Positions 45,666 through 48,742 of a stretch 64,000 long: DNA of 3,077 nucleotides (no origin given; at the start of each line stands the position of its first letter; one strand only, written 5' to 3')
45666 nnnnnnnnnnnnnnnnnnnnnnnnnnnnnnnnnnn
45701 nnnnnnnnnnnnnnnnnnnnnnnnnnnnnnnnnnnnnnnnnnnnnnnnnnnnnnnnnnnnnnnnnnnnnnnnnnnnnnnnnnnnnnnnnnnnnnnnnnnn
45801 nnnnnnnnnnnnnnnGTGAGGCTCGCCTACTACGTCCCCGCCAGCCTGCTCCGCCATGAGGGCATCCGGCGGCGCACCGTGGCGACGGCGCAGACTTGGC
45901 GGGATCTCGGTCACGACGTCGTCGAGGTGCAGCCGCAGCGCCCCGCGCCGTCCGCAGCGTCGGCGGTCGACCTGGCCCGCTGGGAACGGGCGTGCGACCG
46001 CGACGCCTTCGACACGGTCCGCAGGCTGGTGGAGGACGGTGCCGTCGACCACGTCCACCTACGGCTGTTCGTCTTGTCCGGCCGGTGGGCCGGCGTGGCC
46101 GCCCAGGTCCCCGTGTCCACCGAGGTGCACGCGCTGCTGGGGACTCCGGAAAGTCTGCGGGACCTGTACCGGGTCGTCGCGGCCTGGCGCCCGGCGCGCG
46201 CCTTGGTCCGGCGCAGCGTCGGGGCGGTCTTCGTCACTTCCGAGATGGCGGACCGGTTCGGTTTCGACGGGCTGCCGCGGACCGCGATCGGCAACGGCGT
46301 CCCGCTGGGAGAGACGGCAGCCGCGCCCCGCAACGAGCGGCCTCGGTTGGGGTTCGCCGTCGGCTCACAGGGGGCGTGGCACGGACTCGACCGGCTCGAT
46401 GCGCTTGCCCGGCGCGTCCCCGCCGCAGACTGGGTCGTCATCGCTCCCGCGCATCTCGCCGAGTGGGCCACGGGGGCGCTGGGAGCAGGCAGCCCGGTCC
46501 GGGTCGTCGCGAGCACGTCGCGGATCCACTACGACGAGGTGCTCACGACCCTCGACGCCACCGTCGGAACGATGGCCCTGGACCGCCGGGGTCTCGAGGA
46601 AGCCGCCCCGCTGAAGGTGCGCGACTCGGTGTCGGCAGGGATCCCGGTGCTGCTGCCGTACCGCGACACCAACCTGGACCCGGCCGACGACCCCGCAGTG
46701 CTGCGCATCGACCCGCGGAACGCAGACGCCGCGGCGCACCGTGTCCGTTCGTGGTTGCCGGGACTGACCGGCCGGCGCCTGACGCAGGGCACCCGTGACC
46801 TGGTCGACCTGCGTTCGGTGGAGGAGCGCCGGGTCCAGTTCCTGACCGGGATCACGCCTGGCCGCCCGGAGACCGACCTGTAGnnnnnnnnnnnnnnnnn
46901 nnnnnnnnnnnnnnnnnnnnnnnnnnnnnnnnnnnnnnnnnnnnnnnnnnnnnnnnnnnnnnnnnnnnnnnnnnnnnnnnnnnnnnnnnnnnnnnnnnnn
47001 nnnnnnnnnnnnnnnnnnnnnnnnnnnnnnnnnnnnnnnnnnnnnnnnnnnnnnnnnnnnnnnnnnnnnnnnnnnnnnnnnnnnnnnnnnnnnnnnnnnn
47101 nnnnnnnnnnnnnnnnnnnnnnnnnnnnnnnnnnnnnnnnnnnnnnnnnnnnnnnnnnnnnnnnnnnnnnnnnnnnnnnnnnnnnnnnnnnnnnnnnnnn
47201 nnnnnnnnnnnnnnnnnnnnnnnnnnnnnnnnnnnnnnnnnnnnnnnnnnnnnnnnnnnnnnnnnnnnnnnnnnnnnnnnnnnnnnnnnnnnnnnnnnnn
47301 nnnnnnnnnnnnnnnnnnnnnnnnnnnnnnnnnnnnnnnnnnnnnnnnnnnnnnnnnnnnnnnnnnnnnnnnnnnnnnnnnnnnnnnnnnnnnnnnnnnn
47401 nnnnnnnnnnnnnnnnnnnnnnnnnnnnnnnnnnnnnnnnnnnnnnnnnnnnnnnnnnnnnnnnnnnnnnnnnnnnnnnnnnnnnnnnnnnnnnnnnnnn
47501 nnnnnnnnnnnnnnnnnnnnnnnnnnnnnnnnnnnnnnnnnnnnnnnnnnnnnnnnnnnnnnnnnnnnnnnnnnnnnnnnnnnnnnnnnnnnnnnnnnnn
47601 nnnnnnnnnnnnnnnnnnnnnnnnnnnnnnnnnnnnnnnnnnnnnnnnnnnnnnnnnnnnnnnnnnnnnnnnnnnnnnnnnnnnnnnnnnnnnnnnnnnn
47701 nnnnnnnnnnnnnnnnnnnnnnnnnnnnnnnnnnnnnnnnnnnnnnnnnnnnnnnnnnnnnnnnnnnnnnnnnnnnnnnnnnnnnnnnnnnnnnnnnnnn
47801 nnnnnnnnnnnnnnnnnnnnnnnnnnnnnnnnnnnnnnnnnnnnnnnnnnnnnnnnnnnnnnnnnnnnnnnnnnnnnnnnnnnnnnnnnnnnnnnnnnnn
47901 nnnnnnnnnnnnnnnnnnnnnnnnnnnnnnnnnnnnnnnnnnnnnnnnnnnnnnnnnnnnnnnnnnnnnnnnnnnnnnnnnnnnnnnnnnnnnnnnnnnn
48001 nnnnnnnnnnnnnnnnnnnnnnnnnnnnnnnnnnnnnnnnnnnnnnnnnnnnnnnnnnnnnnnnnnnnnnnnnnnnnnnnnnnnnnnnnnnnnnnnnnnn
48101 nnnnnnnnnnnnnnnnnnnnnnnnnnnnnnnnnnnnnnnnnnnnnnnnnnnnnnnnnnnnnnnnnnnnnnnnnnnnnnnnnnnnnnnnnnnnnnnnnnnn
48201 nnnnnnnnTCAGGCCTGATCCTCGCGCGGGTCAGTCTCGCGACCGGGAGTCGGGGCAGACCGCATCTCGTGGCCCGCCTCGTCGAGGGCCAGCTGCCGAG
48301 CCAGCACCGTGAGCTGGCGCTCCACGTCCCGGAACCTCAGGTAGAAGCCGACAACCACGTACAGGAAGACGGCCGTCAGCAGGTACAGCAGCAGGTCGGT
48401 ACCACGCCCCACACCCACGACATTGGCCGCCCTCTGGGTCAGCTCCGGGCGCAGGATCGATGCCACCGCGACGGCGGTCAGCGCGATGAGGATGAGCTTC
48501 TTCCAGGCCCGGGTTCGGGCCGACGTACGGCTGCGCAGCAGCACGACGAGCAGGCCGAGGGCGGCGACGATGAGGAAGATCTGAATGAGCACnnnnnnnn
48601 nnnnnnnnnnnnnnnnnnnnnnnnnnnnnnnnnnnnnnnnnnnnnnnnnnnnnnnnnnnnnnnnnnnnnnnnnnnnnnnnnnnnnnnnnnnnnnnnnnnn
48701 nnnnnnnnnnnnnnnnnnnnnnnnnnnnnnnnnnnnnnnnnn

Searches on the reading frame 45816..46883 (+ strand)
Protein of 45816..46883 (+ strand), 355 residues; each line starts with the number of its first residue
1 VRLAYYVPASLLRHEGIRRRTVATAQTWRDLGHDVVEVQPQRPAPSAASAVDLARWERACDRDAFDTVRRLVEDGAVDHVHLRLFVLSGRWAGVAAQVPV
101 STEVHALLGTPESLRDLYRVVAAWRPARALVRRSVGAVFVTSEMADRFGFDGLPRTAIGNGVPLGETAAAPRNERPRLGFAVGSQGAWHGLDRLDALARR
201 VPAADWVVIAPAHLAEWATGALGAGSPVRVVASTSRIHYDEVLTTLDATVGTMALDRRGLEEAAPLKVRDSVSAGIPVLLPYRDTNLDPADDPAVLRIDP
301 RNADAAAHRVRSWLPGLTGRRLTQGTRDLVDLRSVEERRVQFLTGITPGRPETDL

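Call 8: search_protein_families(library=pfam, proteins=[window:45816-46883:+], max_evalue=0.01)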
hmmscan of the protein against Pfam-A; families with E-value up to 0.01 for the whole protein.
window:45816-46883:+ (355 aa): 1 family
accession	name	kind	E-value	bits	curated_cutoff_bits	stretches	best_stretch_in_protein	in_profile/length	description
PF13439.12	Glyco_transf_4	-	5.6e-05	23.7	28.5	1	16-164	3-168/170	Glycosyltransferase Family 4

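Call 12: search_protein_families(library=ncbifam, proteins=[window:45816-46883:+], max_evalue=0.001)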
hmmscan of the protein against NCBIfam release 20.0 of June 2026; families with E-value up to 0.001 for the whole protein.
window:45816-46883:+ (355 aa): 0 families

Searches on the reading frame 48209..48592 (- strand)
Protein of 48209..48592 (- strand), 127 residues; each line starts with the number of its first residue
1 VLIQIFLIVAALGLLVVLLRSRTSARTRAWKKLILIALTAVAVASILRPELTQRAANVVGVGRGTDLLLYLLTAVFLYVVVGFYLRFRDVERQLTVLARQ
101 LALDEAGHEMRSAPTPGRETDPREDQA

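Call 8: search_protein_families(library=pfam, proteins=[window:48209-48592:-], max_evalue=0.01)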
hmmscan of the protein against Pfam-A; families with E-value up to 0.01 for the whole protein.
window:48209-48592:- (127 aa): 1 family
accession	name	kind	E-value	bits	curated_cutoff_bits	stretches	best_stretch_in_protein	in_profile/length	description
PF10066.14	DUF2304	-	2.9e-25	89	25.5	1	3-106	2-105/106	Uncharacterized conserved protein (DUF2304)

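Call 12: search_protein_families(library=ncbifam, proteins=[window:48209-48592:-], max_evalue=0.001)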
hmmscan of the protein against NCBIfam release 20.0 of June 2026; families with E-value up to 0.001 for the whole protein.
window:48209-48592:- (127 aa): 0 families
